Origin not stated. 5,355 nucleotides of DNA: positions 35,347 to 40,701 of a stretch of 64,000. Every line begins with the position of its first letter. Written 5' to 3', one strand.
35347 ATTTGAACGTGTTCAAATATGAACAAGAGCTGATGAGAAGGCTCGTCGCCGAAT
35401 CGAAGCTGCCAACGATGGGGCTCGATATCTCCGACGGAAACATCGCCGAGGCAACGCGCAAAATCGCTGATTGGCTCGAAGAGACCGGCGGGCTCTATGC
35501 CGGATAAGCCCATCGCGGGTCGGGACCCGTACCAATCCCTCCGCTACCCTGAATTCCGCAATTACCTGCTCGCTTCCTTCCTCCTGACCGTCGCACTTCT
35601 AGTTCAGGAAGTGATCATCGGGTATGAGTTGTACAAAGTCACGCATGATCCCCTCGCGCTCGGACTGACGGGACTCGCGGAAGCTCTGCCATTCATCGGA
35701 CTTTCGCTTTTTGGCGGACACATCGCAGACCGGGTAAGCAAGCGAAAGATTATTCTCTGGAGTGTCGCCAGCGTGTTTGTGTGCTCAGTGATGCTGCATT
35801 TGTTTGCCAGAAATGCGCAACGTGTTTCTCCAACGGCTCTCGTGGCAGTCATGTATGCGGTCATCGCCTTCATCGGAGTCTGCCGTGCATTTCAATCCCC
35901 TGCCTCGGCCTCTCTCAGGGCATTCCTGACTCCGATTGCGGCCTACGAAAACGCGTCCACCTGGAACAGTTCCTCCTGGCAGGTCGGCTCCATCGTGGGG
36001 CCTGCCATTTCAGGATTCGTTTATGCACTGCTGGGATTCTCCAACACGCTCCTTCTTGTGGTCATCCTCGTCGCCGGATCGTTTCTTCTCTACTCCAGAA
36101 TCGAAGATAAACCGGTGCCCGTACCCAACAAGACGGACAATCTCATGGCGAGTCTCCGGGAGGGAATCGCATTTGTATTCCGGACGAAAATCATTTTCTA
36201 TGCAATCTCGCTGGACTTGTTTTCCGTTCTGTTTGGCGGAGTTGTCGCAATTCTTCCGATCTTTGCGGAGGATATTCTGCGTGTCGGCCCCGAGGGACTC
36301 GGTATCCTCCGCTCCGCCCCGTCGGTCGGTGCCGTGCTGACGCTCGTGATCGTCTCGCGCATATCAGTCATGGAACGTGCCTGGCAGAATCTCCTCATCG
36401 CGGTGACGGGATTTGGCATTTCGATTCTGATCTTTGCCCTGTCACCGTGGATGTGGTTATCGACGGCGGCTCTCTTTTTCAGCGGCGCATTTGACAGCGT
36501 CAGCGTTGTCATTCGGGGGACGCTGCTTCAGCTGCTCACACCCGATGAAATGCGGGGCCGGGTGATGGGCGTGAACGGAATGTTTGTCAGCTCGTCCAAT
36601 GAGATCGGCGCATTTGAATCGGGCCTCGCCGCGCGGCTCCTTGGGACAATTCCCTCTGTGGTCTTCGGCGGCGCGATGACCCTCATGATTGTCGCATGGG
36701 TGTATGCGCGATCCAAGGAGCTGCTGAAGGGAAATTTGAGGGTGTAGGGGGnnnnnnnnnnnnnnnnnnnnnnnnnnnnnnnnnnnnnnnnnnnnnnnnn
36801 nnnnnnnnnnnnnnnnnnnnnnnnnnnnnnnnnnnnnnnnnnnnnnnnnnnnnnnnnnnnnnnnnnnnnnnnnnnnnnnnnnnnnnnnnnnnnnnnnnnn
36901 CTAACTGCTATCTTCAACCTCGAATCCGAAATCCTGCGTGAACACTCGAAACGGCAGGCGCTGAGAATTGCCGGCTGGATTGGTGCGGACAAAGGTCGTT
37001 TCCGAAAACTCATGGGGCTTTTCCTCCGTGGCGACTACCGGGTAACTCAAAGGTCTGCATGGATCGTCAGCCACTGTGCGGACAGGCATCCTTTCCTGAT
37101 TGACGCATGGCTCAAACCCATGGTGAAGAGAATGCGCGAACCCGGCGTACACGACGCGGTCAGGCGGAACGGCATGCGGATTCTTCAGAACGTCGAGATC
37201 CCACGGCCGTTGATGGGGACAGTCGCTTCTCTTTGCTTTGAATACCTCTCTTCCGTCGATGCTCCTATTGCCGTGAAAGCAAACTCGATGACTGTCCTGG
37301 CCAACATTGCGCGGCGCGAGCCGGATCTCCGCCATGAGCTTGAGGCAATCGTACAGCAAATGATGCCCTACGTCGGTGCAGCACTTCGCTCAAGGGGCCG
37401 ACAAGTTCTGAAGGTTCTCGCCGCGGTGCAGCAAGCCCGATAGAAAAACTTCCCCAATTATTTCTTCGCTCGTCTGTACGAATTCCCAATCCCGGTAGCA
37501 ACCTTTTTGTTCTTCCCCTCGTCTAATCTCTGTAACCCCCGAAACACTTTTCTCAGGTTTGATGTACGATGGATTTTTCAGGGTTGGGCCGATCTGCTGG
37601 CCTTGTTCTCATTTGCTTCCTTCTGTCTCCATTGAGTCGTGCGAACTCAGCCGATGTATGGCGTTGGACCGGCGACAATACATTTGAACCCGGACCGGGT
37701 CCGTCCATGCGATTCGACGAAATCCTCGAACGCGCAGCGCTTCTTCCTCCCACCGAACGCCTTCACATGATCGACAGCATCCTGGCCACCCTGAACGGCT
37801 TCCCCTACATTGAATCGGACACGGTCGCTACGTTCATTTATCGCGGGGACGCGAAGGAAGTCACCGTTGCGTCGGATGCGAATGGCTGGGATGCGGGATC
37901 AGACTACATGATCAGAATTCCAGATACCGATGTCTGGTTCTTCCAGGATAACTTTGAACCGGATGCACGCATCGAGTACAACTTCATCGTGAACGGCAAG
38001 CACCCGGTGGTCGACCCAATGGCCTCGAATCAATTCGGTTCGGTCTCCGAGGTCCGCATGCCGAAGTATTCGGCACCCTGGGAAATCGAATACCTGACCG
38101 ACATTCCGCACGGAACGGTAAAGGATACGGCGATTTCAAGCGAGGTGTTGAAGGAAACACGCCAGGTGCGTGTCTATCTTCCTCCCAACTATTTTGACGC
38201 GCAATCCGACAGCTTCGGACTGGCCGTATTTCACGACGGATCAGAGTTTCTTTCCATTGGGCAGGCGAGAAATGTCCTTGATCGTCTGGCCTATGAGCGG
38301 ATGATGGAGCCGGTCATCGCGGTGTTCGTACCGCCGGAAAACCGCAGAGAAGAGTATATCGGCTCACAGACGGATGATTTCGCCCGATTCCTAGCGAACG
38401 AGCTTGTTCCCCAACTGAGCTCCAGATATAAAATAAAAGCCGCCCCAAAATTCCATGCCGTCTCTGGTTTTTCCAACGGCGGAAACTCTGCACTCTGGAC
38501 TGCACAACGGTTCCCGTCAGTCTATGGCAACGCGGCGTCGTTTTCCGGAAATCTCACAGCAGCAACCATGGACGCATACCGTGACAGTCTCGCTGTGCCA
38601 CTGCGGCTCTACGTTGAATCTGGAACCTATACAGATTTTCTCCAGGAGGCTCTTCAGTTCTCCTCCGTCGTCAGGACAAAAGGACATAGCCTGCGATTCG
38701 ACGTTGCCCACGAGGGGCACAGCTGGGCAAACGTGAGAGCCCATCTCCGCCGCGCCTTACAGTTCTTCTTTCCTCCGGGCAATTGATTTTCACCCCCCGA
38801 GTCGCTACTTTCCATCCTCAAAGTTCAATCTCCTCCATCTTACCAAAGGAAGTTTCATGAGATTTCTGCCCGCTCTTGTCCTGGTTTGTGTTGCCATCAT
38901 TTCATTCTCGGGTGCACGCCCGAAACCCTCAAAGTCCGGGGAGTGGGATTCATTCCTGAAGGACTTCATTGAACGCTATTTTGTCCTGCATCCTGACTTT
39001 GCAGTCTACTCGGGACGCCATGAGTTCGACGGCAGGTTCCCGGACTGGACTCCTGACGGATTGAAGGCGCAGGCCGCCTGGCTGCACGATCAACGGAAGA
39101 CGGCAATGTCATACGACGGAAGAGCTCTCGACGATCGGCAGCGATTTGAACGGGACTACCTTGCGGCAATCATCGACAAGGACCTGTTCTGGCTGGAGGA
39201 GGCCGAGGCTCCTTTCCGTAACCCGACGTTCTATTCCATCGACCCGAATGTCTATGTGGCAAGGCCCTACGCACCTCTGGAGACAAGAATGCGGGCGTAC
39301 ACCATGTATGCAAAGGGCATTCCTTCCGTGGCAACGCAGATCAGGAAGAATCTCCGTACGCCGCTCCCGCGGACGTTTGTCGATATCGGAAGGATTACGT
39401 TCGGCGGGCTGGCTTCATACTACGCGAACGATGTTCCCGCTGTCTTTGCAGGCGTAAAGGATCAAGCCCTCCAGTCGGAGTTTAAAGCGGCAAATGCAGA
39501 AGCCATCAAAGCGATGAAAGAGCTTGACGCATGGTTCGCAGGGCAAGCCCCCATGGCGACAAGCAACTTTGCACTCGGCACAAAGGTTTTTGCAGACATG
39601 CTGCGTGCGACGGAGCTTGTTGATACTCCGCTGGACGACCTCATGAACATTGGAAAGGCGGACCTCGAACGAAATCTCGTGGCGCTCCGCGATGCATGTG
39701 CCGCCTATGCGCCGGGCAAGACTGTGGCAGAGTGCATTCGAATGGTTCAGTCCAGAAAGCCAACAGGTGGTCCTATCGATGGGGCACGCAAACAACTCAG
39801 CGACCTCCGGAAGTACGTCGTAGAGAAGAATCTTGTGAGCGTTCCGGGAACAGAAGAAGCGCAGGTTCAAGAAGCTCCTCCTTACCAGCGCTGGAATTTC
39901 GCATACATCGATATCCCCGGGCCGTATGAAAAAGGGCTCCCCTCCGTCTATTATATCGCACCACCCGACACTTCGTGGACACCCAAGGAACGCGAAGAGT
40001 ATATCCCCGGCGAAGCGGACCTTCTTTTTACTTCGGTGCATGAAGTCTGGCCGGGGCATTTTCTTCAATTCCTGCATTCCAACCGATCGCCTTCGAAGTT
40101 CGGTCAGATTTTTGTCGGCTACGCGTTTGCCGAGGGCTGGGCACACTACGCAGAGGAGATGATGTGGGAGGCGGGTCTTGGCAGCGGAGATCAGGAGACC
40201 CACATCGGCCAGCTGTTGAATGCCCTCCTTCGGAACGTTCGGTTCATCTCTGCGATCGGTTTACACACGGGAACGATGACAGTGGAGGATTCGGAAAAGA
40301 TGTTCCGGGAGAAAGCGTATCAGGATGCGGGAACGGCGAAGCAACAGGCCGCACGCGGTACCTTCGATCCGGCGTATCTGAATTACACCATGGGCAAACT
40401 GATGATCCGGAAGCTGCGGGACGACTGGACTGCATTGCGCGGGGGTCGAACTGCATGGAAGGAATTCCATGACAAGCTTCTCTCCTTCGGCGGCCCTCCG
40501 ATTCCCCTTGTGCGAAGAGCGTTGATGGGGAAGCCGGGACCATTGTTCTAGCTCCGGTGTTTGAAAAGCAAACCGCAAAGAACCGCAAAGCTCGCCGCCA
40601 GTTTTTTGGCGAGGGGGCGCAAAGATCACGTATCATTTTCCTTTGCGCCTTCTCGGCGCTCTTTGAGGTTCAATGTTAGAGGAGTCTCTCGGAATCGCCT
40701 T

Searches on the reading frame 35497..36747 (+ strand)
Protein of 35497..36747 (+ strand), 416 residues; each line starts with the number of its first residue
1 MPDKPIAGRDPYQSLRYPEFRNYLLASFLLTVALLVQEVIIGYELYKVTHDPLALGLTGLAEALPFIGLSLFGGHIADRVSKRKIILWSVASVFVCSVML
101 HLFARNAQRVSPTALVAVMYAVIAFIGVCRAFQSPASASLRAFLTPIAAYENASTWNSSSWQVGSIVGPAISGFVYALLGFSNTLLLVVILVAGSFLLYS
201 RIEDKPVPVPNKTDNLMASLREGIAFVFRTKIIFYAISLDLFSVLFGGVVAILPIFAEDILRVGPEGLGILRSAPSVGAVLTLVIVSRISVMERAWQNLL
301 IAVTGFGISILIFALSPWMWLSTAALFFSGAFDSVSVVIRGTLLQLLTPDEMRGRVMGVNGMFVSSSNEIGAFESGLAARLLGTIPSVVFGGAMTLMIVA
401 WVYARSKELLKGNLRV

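Call 14: search_protein_families(library=pfam, proteins=[window:35497-36747:+], max_evalue=0.001)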
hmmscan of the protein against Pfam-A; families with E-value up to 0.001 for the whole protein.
window:35497-36747:+ (416 aa): 2 families
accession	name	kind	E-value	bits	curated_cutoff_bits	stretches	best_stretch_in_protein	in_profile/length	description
PF07690.21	MFS_1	-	1.3e-33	116.8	33.4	2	25-371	3-346/347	Major Facilitator Superfamily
PF05977.19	MFS_3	-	9.5e-25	87.5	27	1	11-406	3-393/524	Transmembrane secretion effector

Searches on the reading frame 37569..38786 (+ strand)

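Call 14: search_protein_families(library=pfam, proteins=[window:37569-38786:+], max_evalue=0.001)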
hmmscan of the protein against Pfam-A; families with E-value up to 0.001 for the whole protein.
window:37569-38786:+ (405 aa): 2 families
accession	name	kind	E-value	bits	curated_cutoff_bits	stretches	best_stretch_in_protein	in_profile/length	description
PF00756.26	Esterase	-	2.8e-26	93.3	22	1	191-330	1-151/251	Putative esterase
PF11806.14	Enterochelin_N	-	0.00023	22.3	27.1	0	88-141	3-64/120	Enterochelin esterase, N-terminal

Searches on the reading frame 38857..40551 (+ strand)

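Call 14: search_protein_families(library=pfam, proteins=[window:38857-40551:+], max_evalue=0.001)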
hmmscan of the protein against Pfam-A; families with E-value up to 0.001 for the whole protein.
window:38857-40551:+ (564 aa): 1 family
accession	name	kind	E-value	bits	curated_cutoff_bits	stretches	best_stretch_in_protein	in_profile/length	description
PF05960.17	DUF885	-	2.4e-82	278.7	32.4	1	46-555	1-531/532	Bacterial protein of unknown function (DUF885)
